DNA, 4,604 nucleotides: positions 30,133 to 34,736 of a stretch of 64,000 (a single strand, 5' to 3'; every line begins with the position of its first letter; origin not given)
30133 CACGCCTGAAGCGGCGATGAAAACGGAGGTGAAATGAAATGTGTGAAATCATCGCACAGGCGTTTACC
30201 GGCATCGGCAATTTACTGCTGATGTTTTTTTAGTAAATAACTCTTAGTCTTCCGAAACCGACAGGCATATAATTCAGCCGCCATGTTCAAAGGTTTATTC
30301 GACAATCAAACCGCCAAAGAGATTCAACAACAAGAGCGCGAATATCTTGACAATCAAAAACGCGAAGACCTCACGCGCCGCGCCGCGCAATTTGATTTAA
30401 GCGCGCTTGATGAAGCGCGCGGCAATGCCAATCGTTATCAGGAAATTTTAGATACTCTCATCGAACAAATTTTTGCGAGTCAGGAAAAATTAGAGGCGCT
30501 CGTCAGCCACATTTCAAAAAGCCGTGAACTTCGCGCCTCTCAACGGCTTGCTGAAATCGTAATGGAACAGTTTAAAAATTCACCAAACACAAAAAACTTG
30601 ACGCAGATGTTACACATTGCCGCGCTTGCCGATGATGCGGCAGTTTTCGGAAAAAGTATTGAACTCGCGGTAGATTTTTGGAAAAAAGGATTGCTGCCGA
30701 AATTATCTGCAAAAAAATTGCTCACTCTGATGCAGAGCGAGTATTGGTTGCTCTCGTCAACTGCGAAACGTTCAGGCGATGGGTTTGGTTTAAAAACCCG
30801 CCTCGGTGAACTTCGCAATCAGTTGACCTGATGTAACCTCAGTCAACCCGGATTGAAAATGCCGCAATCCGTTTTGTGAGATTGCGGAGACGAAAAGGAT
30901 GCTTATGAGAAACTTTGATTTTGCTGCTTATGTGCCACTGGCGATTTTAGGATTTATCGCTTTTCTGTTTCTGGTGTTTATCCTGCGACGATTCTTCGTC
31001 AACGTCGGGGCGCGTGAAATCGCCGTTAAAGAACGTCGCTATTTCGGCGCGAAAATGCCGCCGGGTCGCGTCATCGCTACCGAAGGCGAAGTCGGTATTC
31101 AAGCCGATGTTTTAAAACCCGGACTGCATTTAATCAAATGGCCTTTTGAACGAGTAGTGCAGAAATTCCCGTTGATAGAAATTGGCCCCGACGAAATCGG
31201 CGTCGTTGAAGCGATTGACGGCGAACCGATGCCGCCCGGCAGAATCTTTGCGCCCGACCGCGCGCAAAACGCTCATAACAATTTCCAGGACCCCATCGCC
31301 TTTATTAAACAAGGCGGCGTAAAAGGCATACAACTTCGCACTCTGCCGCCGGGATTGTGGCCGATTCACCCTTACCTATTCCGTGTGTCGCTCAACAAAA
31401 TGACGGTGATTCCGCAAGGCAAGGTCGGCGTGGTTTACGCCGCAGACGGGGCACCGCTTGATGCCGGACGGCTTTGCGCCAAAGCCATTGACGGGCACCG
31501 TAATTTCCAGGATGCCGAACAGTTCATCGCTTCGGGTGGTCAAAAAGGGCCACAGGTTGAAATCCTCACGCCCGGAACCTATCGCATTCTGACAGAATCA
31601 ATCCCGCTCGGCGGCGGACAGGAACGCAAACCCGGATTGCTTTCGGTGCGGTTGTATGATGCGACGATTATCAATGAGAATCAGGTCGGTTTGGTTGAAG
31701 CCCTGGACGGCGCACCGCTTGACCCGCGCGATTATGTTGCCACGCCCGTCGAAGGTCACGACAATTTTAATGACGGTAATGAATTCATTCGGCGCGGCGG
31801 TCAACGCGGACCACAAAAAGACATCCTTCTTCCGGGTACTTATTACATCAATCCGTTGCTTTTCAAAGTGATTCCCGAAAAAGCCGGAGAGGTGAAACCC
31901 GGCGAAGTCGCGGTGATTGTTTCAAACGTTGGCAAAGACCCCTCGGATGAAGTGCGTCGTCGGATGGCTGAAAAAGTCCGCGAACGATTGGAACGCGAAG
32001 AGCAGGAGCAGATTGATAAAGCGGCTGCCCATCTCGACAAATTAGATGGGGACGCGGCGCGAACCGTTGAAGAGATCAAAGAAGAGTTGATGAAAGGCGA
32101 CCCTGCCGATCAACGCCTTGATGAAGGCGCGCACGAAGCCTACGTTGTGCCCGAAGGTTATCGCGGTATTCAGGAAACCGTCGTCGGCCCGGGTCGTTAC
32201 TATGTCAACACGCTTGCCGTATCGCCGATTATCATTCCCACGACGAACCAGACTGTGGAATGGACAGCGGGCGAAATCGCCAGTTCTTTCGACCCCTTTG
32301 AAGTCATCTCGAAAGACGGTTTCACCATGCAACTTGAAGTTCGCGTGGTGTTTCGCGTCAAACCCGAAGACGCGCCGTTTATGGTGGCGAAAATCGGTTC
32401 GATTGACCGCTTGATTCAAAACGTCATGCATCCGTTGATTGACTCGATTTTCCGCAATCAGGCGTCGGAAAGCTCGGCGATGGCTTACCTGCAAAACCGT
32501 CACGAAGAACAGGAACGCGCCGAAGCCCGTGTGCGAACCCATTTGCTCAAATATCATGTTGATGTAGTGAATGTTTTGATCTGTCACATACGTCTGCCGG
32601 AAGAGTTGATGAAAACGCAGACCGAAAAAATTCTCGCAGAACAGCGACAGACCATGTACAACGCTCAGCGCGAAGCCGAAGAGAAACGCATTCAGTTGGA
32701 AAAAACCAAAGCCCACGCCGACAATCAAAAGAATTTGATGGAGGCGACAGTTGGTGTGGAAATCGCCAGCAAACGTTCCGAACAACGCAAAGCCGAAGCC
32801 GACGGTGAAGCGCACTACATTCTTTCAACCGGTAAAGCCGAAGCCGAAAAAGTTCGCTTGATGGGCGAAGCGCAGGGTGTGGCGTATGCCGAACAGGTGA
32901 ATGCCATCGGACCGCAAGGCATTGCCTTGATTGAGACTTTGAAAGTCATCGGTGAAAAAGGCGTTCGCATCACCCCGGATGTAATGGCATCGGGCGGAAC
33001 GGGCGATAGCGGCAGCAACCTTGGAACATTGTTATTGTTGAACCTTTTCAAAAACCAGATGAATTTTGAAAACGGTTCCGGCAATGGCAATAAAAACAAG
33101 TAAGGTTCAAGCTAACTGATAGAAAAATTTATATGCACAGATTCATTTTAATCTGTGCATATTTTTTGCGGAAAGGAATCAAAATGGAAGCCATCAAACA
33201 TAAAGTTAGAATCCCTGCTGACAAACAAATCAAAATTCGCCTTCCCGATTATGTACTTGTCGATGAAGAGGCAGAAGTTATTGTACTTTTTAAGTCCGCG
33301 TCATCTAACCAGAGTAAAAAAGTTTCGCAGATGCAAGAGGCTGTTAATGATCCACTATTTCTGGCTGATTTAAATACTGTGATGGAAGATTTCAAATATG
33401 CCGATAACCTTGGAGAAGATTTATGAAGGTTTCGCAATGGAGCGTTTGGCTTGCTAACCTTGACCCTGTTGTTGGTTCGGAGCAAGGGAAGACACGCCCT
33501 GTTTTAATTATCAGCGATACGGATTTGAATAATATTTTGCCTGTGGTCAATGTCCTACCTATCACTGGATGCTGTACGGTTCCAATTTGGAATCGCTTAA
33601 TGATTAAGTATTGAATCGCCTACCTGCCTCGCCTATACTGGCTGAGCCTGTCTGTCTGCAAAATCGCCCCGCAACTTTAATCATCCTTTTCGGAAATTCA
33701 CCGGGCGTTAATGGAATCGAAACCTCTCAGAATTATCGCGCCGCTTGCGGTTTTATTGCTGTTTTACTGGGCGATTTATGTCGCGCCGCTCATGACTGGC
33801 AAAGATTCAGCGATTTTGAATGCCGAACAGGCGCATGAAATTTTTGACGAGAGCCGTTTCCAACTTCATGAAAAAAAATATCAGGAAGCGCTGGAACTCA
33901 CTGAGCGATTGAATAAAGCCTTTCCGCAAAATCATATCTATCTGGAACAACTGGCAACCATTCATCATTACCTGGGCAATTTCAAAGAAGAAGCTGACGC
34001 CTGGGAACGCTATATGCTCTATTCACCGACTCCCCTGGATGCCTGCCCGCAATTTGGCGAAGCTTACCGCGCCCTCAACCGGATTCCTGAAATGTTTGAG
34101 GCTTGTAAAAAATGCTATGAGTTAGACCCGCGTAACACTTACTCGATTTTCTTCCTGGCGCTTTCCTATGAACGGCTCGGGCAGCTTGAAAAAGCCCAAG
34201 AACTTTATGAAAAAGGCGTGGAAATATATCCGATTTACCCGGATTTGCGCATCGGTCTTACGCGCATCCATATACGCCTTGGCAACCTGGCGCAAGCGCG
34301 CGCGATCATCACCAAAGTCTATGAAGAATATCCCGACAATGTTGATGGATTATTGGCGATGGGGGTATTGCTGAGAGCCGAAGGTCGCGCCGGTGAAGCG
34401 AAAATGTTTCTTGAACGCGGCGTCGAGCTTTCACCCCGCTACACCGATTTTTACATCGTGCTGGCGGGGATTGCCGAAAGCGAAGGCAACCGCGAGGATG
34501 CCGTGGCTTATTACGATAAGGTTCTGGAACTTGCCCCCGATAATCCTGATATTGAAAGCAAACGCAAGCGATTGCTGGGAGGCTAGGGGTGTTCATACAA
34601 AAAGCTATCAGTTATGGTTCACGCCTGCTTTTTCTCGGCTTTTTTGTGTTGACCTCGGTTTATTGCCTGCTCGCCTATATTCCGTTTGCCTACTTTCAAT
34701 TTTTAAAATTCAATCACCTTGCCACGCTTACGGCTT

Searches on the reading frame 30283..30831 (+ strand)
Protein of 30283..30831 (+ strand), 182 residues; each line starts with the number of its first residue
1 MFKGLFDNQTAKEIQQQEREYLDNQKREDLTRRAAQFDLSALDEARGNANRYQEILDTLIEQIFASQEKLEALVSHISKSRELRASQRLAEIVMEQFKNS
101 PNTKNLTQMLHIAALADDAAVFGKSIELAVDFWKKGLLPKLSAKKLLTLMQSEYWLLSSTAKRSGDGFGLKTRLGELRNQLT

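Call 24: search_protein_families(library=pfam, proteins=[window:30283-30831:+], max_evalue=10)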
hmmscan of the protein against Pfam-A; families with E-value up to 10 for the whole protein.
window:30283-30831:+ (182 aa): 1 family
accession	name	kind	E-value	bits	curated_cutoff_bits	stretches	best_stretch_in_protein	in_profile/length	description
PF10228.14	HPF1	-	0.029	14.5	27.1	1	95-137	183-225/251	Histone PARylation factor 1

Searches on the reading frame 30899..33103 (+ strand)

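Call 3: search_protein_families(library=pfam, proteins=[window:30899-33103:+], max_evalue=0.01)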
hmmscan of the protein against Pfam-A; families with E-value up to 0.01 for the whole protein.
window:30899-33103:+ (734 aa): 1 family
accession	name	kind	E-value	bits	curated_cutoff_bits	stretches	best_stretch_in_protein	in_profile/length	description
PF01145.31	Band_7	-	2.6e-24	86.7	23.6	1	416-594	2-173/176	SPFH domain / Band 7 family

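Call 4: search_protein_families(library=ncbifam, proteins=[window:30899-33103:+], max_evalue=0.01)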
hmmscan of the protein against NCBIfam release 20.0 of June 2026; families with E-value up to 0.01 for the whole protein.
window:30899-33103:+ (734 aa): 0 families

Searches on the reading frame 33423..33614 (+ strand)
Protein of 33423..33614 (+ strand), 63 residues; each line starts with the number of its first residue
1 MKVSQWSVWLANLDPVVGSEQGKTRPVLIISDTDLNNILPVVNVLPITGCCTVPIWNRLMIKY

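Call 92: search_protein_families(library=pfam, proteins=[window:33423-33614:+], max_evalue=0.01)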
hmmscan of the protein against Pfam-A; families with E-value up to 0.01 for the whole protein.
window:33423-33614:+ (63 aa): 1 family
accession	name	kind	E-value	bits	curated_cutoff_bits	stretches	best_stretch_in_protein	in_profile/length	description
PF02452.23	PemK_toxin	-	4e-12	46.7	23.1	1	5-48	2-44/109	PemK-like, MazF-like toxin of type II toxin-antitoxin system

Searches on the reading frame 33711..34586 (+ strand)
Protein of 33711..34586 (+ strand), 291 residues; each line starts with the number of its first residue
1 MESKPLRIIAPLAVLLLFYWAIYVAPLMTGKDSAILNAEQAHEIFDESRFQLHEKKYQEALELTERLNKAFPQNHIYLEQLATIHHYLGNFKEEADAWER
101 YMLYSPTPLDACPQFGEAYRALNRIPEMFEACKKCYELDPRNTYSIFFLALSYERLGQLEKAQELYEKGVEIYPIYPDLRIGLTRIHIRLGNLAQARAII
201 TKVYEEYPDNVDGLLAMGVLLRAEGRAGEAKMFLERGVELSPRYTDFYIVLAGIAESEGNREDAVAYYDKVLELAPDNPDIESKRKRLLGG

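Call 3: search_protein_families(library=pfam, proteins=[window:33711-34586:+], max_evalue=0.01)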
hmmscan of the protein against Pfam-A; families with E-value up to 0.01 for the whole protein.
window:33711-34586:+ (291 aa): 23 families
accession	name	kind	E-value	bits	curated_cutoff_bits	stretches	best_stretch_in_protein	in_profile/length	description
PF13428.12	TPR_14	-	7.8e-24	82.2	23.5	4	149-185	7-43/44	Tetratricopeptide repeat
PF14559.12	TPR_19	-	8.4e-24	84.1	25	2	157-216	5-66/68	Tetratricopeptide repeat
PF13181.12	TPR_8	-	2.9e-23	80.4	25.7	2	147-174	5-32/34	Tetratricopeptide repeat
PF07719.23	TPR_2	-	2.3e-19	68.3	27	2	147-174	5-32/34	Tetratricopeptide repeat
PF13431.12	TPR_17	-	1.7e-17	62.6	24.4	1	131-164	1-34/34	Tetratricopeptide repeat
PF13432.12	TPR_16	-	1.6e-15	57.7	32.7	2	149-210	3-64/65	Tetratricopeptide repeat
PF13174.12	TPR_6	-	1.6e-13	50.7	26.3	0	149-174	6-31/33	Tetratricopeptide repeat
PF00515.34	TPR_1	-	1.9e-13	50.1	27.8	2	149-174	7-32/34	Tetratricopeptide repeat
PF13424.12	TPR_12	-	2.9e-13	50.3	30.1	1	116-173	10-75/77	Tetratricopeptide repeat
PF13176.12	TPR_7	-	1.5e-10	40.7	27.9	1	250-281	4-35/36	Tetratricopeptide repeat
PF13371.12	TPR_9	-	1.1e-09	38.6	35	0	53-111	7-65/73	Tetratricopeptide repeat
PF23914.1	TPR_CcmH_CycH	-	6.9e-09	36.2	42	1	183-278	56-154/158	Cytochrome c-type biogenesis protein H TPR domain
PF12895.13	ANAPC3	-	2.5e-08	34.5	27.2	1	131-202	11-81/82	Anaphase-promoting complex, cyclosome, subunit 3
PF12569.14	NatA_aux_su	-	1.1e-07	31.6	33.3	1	138-202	185-251/515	N-terminal acetyltransferase A, auxiliary subunit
PF13414.12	TPR_11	-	1.8e-06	28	26.8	0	258-281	7-30/42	TPR repeat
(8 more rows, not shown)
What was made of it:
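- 33711..34586 (+): 291-aa periplasmic TPR protein with an N-terminal signal anchor (aa 8-26); partner of the sulfatase-like enzyme. Many TPR Pfam families, up to 7.8e-24 (call 3).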

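Call 4: search_protein_families(library=ncbifam, proteins=[window:33711-34586:+], max_evalue=0.01)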
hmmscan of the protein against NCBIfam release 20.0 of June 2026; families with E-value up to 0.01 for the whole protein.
window:33711-34586:+ (291 aa): 22 families
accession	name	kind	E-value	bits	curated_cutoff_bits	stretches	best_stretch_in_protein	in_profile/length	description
TIGR02917.1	PEP_TPR_lipo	equivalog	8.6e-17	60.3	312.2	2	186-279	440-533/899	XrtA/PEP-CTERM system TPR-repeat protein PrsT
NF040959.1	MamA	equivalog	3.2e-14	52.8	200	1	47-174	43-170/204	magnetosome protein MamA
TIGR02521.1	type_IV_pilW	equivalog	2.2e-12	47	154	2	224-281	44-101/234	type IV pilus biogenesis/stability protein PilW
TIGR00990.1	3a0801s09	subfamily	1.1e-10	40.8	757.25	2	225-287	345-407/615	mitochondrial import receptor subunit TOM70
TIGR03939.1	PGA_TPR_OMP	equivalog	1.6e-10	39.9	366.65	2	128-224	72-167/800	poly-beta-1,6 N-acetyl-D-glucosamine export porin PgaA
TIGR02552.1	LcrH_SycD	equivalog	5.7e-09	35.8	104.8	0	138-205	47-114/136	SycD/LcrH family type III secretion system chaperone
TIGR02795.1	tol_pal_ybgF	equivalog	9.3e-09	35.9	90.1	1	134-210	30-109/119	tol-pal system protein YbgF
TIGR00540.1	TPR_hemY_coli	hypoth_equivalog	6.4e-08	31.8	142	1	153-270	271-384/385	heme biosynthesis-associated TPR protein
NF033762.1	social_mot_Tgl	equivalog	1.3e-07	31.2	225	1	191-273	45-128/252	social motility TPR repeat lipoprotein Tgl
NF033920.0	C39_PA2778_fam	equivalog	4.7e-07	29.5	150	1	151-242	164-255/255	PA2778 family cysteine peptidase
NF053607.1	CHU_0125_OmpA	equivalog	5.1e-06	25.3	620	1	86-169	30-113/639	CHU_0125 family OmpA-like outer membrane integrity protein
NF052415.1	T3SS_chap_SctY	equivalog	5.8e-06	26.8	70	0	186-273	15-105/106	type III secretion apparatus assembly chaperone SctY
NF040561.1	PrimPol_Msp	equivalog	8.7e-06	24.6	200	0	158-236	6-76/515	CRISPR-associated primase-polymerase type A1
NF033758.1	gliding_GltE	equivalog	2e-05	23.8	225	0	217-279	92-154/411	adventurous gliding motility TPR repeat lipoprotein GltE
NF002725.1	PRK02603.1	equivalog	6.8e-05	22.9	143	0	251-280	78-107/173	photosystem I assembly protein Ycf3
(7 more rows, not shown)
